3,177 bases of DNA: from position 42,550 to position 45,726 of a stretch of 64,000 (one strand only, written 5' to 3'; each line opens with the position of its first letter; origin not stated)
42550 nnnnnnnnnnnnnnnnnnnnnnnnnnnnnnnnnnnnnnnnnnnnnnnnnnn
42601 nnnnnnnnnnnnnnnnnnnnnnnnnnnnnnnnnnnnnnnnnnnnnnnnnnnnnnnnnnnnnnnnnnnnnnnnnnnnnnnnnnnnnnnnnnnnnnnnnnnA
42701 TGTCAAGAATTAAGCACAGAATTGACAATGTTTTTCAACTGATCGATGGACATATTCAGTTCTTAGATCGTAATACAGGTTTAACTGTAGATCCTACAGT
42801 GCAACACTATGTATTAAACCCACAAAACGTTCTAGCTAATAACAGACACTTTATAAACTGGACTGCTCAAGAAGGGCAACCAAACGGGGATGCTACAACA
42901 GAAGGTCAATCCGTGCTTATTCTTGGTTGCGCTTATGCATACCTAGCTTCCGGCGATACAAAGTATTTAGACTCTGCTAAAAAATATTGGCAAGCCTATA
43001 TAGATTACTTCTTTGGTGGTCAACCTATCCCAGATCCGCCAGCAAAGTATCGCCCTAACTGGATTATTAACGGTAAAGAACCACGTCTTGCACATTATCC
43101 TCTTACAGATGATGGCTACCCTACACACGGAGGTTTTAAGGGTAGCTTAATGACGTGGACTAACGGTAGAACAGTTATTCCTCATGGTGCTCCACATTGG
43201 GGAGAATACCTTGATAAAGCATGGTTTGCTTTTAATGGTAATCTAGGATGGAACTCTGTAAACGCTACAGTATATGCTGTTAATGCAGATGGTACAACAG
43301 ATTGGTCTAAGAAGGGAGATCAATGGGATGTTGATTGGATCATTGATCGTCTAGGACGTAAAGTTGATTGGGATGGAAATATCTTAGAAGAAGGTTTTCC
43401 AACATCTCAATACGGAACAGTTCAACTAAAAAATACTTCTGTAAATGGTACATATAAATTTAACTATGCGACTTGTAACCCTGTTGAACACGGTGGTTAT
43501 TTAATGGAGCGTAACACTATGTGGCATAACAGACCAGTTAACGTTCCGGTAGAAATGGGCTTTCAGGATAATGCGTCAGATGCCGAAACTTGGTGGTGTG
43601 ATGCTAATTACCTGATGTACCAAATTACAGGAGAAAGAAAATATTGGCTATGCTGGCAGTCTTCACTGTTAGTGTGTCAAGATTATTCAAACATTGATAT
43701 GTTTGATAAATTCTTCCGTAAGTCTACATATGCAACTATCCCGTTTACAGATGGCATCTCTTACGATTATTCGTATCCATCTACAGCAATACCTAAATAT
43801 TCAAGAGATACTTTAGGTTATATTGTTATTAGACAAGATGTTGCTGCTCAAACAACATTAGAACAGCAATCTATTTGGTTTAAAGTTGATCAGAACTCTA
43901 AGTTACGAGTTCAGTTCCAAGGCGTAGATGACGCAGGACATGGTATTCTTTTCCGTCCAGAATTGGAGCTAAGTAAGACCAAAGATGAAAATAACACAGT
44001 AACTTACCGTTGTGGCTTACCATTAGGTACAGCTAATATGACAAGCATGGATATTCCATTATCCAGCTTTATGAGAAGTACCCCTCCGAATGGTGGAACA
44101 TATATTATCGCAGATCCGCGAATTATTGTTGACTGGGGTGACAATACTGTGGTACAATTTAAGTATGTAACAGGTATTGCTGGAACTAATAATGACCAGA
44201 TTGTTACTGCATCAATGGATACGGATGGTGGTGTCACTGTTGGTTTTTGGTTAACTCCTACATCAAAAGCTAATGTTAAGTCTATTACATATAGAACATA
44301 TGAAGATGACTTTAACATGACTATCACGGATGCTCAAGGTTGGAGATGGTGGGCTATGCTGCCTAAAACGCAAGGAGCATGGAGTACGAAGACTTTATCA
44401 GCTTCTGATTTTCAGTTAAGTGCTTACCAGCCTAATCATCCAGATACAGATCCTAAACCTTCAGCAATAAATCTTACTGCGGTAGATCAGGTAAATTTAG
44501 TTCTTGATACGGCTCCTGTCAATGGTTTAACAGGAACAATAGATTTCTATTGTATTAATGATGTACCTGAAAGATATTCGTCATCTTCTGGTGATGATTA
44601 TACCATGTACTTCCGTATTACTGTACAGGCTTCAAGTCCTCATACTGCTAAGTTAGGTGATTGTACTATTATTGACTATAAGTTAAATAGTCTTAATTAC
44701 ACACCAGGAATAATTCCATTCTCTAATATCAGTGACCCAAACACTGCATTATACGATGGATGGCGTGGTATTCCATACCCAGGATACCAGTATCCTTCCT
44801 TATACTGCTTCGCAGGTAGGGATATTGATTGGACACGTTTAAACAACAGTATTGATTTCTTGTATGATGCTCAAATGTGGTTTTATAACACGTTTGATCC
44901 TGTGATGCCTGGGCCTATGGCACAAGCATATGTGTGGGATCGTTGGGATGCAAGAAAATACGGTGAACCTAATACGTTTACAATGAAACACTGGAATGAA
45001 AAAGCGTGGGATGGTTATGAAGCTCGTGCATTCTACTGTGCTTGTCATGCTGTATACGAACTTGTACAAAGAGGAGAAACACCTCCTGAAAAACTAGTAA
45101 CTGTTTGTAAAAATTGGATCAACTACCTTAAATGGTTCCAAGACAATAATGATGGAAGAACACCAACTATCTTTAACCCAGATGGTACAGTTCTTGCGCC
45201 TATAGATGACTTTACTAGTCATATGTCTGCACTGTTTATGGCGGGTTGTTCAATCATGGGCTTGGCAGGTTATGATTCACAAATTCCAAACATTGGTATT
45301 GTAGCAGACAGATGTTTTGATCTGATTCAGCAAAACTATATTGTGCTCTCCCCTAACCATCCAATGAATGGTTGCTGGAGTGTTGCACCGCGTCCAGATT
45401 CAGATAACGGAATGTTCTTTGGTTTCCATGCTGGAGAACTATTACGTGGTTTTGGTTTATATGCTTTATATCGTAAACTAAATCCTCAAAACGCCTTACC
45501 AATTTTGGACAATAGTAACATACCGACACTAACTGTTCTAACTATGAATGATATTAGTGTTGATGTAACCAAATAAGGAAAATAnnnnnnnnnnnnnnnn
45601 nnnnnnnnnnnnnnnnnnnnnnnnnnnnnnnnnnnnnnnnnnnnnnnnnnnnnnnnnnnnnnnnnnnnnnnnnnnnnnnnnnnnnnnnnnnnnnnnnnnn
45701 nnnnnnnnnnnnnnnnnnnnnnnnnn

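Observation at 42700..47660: Two very large proteins (958 and 691 aa) inserted inside the baseplate module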

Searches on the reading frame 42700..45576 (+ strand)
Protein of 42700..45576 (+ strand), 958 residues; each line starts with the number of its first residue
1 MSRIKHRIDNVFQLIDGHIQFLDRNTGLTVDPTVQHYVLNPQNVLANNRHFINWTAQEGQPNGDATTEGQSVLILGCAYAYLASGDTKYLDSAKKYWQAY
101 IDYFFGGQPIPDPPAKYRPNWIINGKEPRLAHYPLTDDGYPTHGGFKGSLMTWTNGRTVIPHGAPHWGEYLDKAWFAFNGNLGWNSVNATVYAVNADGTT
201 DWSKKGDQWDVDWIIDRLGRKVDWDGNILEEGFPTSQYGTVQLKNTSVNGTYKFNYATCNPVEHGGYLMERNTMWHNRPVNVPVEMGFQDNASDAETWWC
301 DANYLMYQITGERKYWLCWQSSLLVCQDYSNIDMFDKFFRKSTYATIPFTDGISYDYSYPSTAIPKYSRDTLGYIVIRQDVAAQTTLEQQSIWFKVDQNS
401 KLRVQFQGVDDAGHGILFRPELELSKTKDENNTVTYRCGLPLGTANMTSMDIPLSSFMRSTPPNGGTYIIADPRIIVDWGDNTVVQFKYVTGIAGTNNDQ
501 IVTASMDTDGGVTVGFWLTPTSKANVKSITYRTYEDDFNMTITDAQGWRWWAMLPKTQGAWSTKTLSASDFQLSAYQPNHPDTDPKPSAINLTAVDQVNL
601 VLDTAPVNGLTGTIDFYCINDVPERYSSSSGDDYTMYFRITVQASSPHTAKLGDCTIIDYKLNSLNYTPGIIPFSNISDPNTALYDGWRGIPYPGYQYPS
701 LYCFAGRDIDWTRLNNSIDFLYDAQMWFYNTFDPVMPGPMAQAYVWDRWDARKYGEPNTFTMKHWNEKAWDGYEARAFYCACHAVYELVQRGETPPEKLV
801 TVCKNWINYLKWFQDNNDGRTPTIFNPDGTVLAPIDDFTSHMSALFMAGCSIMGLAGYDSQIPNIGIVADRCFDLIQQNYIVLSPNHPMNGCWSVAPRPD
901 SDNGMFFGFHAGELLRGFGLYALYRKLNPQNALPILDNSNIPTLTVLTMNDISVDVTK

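Call 4: search_protein_families(library=phrogs, proteins=[window:42700-45576:+], max_evalue=0.01)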
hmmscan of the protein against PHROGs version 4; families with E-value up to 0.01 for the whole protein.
window:42700-45576:+ (958 aa): 2 families
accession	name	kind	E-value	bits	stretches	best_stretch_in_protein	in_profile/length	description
phrog_2871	-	tail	0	1595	1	1-957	113-1071/1456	tail protein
phrog_23426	-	tail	7.9e-29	101.7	1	500-625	342-466/502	tail protein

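Call 5: search_protein_families(library=pfam, proteins=[window:42700-45576:+], max_evalue=0.01)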
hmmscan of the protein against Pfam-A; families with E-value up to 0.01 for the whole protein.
window:42700-45576:+ (958 aa): 0 families

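Call 7: search_solved_structures(query=window:42700-45576:+, max_evalue=1, show_alignments=1)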
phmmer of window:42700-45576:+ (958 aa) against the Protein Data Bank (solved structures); distinct sequences matched with E-value up to 1: 0.

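Call 23: find_homologous_proteins(query=window:42700-45576:+, max_evalue=0.001)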
Query window:42700-45576:+ (958 aa): 311 proteins with E <= 0.001 among 5872 candidates; the best 120 are listed.
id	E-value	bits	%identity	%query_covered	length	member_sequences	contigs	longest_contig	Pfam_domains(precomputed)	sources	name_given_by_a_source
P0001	0.0e+0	2302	99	100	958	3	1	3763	-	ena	-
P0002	0.0e+0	2261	98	100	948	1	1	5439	-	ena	-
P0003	0.0e+0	1991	83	100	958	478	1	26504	-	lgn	-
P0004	0.0e+0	1934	99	84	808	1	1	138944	-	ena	-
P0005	0.0e+0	1867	81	97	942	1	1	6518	-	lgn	-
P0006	0.0e+0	1866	80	97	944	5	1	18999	-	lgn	-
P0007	0.0e+0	1848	79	97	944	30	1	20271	-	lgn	-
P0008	0.0e+0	1818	78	97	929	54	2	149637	-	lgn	-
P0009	0.0e+0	1763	76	97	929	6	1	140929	-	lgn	-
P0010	0.0e+0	1725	74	97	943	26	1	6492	-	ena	-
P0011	0.0e+0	1274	57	99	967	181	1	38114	-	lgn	-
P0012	0.0e+0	1233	57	97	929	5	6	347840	-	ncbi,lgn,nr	ncbi:tail formation protein [Salmonella phage SD-1_S14]|nr:tail formation protein [Salmonella phage 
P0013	0.0e+0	1221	56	96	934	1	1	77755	-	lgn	-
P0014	0.0e+0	1197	55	97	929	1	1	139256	-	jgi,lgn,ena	jgi:hypothetical protein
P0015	0.0e+0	1191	56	97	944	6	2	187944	-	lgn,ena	-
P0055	1.0e-281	955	47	64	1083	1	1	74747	-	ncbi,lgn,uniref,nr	ncbi:tail protein [Stenotrophomonas phage Philippe]|uniref:Tail protein n=1 Tax=Stenotrophomonas pha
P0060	2.0e-278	944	47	97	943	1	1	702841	-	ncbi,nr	ncbi:hypothetical protein PS903_01030 [Pseudomonas fluorescens]|nr:hypothetical protein PS903_01030 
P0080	1.9e-263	895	47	98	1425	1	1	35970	-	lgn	-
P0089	1.4e-259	882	44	96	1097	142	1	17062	PF09684.16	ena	-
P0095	1.2e-257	875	44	97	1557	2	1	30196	PF23845.2,PF23844.2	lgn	-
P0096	1.6e-257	875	46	100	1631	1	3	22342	PF21722.5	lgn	-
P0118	7.9e-251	853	40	64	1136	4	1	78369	-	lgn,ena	-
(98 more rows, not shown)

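Call 31: search_protein_families(library=pfam, proteins=[P0095, P0096, P0089, P0080, P0055, P0118], max_evalue=0.001)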
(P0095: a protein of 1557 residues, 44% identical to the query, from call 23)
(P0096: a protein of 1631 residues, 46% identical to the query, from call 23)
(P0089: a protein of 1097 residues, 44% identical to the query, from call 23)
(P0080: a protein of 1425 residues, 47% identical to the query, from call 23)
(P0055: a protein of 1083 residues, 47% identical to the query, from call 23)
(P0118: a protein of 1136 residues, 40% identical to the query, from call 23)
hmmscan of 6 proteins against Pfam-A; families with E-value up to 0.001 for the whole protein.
P0095 (1557 aa): 2 families
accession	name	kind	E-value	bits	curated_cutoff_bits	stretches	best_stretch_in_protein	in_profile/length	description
PF23845.1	TIM-barrel_NCTSP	-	7.8e-78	262.4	27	1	1161-1521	2-346/348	Non-contractile tail sheath protein TIM barrel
PF23844.1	NCTSP_N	-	7.1e-21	74.7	27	1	969-1135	3-171/191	Non-contractile tail sheath N-terminal domain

P0096 (1631 aa): 1 family
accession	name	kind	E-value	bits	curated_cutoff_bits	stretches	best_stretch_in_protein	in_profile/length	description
PF21722.4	Gly_rich_2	-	1.9e-05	25.2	24.3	1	1423-1622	7-218/226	Glycine-rich domain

P0089 (1097 aa): 1 family
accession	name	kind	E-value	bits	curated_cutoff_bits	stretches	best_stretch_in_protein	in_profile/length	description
PF09684.15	Tail_P2_I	-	7.3e-52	175.4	20.6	1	6-142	1-139/139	Phage tail protein (Tail_P2_I)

P0080 (1425 aa): 0 families

P0055 (1083 aa): 0 families

P0118 (1136 aa): 0 families

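Call 32: find_encoding_contigs(protein=P0060, flank=10000, max_places=2)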
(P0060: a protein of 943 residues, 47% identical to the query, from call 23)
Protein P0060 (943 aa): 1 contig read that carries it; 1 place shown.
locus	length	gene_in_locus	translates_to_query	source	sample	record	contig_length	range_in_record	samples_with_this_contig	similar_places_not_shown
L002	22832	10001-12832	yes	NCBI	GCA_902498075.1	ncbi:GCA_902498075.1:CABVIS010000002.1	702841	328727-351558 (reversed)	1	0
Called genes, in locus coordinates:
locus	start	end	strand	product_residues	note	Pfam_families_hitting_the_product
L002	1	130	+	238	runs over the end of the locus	PF05944:Phage_term_smal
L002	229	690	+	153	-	PF05926:Phage_GPL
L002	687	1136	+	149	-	PF06891:P2_Phage_GpR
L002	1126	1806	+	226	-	PF05069:Phage_tail_S (weak)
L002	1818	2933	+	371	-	PF10758:DUF2586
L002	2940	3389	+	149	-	PF10772:Phage_HP1_Orf24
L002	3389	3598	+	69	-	PF01258:zf-dskA_traR (weak)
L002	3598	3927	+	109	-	-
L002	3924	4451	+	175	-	PF00959:Phage_lysozyme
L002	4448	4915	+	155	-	PF03245:Phage_lysis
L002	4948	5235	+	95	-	PF10963:Phage_TAC_10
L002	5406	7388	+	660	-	PF10145:PhageMin_Tail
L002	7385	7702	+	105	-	PF10761:DUF2590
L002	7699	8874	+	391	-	PF04865:Baseplate_J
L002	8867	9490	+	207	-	PF09684:Tail_P2_I (weak)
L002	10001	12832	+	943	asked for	-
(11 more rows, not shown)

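Call 35: find_encoding_contigs(protein=P0095, flank=10000, max_places=2)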
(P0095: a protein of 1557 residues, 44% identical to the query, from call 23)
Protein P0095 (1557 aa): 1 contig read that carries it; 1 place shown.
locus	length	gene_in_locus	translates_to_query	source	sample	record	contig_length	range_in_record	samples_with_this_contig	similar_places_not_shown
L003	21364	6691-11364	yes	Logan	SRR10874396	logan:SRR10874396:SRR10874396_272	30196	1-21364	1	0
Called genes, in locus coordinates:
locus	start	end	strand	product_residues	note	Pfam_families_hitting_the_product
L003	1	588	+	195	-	?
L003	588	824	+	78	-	-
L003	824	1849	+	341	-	-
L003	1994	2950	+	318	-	PF17236:SU10_MCP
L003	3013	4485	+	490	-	PF17236:SU10_MCP, PF02368:Big_2, PF22359:Big-like (weak), PF02368:Big_2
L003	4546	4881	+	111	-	-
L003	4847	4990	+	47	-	-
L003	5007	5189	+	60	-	PF26925:Phage_PM2_Gpl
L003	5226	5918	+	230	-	PF24175:SU10_adaptor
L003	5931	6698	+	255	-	-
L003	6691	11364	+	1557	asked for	PF23844:NCTSP_N, PF23845:TIM-barrel_NCTSP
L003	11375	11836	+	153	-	-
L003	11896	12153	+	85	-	-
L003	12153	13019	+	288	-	PF21939:Gp10_C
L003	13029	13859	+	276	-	PF21939:Gp10_C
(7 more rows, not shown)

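Call 36: predict_structure(alignment_id=A1)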
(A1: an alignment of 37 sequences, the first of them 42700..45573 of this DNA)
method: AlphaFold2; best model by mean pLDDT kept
length: 958 residues; sequences in the alignment: 37
mean_pLDDT: 86.0   pTM: 0.82
mean pLDDT of the five models: 86.0, 85.9, 84.1, 83.6, 82.7
residues with pLDDT >= 90: 515; 70-90: 339; 50-70: 69; < 50: 35
segments of 3 or more residues with pLDDT < 50: 1-5, 681-688, 928-931, 944-958
pLDDT, mean of each block of 10 residues (from residue 1): 55 92 89 81 79 63 82 95 91 97 92 88 86 73 80 97 93 92 74 76 84 94 87 95 96 94 89 80 78 83 92 93 87 82 65 76 84 90 88 90 95 92 91 91 93 94 87 88 90 89 92 91 91 94 89 94 92 88 86 89 86 93 91 93 92 93 91 66 49 88 79 95 97 93 85 85 71 91 93 94 98 95 90 88 96 92 95 93 88 82 78 94 72 53 47 37
secondary structure, 60 per line:
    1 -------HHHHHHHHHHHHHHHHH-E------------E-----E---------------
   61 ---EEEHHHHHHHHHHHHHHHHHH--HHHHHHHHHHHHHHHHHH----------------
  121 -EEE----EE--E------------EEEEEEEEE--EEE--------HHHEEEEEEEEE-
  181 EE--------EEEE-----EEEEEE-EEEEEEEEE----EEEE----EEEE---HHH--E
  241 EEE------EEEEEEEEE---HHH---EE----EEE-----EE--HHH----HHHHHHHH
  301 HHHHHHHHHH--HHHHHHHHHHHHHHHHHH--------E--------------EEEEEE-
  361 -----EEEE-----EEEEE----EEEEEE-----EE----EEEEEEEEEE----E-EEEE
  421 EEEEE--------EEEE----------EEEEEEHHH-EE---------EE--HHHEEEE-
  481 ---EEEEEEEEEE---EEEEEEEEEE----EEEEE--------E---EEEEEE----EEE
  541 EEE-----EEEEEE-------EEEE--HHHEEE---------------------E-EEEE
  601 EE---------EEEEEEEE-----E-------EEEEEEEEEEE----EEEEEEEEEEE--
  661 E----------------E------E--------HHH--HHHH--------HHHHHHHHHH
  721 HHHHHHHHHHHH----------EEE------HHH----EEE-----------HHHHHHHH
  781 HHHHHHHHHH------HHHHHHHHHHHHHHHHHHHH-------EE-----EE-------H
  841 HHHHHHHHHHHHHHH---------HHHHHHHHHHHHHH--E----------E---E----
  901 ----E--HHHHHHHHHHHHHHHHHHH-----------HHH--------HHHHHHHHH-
elements in order (helices of 4 or more, strands of 3 or more residues): H8-24 E64-66 H67-84 H87-104 E122-124 E146-154 E157-159 E171-179 E191-194 E200-205 E207-215 E220-223 E228-231 E240-243 E250-258 E274-276 H293-310 H313-330 E354-359 E366-369 E375-379 E384-389 E401-410 E417-425 E434-437 E448-453 E476-479 E484-493 E497-506 E511-515 E528-533 E538-543 E549-554 E562-565 E571-573 E597-602 E612-619 E633-643 E648-658 H699-702 H711-732 E743-745 E759-761 H773-790 H797-816 H840-855 H865-878 H908-926 H949-957

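Call 59: search_dna_similar(query=window:42700-45573:+, collection=phages, mode=protein, rows=spread, max_rows=40)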
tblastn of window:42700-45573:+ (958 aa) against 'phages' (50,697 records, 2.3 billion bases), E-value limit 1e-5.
Records with a match: 531; places in all: 541; records where one place covers at least 80% of the query: 520.
Best place of each record, by identity: >=99% 48; 95-99% 7; 80-90% 67; 60-80% 29; <60% 380.
By first word of the organism name: Escherichia 242; Salmonella 103; Vibrio 62; Erwinia 33; Campylobacter 23; Cronobacter 12; Aeromonas 7; Klebsiella 6; Serratia 4; Enterobacter 4; and 18 more.
By host as written in the record: - 106; Escherichia coli 76; Escherichia coli K-12 MG1655 29; Campylobacter jejuni 21; Escherichia coli K-12 16; Salmonella enterica subsp. enterica serovar Enteritidis PT1 14; Salmonella enterica 12; Erwinia amylovora 12; and 133 more.
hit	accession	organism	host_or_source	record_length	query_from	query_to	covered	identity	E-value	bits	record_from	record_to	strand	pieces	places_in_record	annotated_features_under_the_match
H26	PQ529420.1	Escherichia phage Eryne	Escherichia coli UTI89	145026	1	958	100%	99.9%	0e+0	1990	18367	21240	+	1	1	tail protein | tail fiber protein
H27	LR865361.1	Escherichia phage Paula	-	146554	1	958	100%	99.5%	0e+0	1981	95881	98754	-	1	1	potential tail fiber protein with glycosidase activity or ... | conserved phage structural protein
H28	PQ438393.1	Escherichia phage vB_Eco_J-01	Escherichia coli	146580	1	958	100%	99.3%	0e+0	1979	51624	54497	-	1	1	tail protein | tail fiber protein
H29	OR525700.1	Escherichia phage vB-Eco-KMB37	Escherichia coli DH5[alpha]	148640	1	958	100%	99.1%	0e+0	1978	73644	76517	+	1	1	tail protein with hydrolase | tail fiber protein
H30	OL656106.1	Salmonella phage UAB_1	Salmonella enterica subsp. enterica ...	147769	1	958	100%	99.0%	0e+0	1973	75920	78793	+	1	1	putative tail protein | putative tail fiber protein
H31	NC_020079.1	Escherichia phage phAPEC8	Escherichia coli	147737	1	958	100%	83.3%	0e+0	1730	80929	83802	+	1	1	tail protein | tail fiber protein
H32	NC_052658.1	Escherichia phage nepoznato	Escherichia coli K-12 MG1655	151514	1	958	100%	83.2%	0e+0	1729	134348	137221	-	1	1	tail protein | tail fiber protein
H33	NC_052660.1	Escherichia phage tuntematon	Escherichia coli K-12 MG1655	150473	1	958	100%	83.1%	0e+0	1729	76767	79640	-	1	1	tail protein | tail fiber protein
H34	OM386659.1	Escherichia phage vB_EcoM_ESCO37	Escherichia coli APEC BEN4358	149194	1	958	100%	83.1%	0e+0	1726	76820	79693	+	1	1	tail fiber protein | hypothetical protein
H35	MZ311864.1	Escherichia phage vB_EcoM_LNA4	Escherichia coli ST131 O25b:H4:K1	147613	1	945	99%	76.8%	0e+0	1571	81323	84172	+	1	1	record has no annotation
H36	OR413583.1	Salmonella phage SPLA5a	Salmonella enterica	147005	1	945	99%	76.3%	0e+0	1578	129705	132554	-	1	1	tail protein | colanic acid degradation | tail fiber protein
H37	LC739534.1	Escherichia phage phiWec181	Escherichia coli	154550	1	934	97%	74.0%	0e+0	1499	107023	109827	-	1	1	hypothetical protein (x2)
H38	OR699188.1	Salmonella phage SD-15_S21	Salmonella enterica subsp. enterica ...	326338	4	929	97%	56.5%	0e+0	1076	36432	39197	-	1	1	hypothetical protein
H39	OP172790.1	Escherichia phage ECO319P1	Shigella flexneri DA319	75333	10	929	96%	45.0%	0e+0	767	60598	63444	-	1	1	hypothetical protein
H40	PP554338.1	Klebsiella phage vB_KM5a1-KLB24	Klebsiella sp. M5a1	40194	8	926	96%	43.0%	0e+0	732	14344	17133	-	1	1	glycosyl hydrolase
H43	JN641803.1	Salmonella phage SPN3US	-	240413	1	950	99%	40.9%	0e+0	697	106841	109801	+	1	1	tail-associated protein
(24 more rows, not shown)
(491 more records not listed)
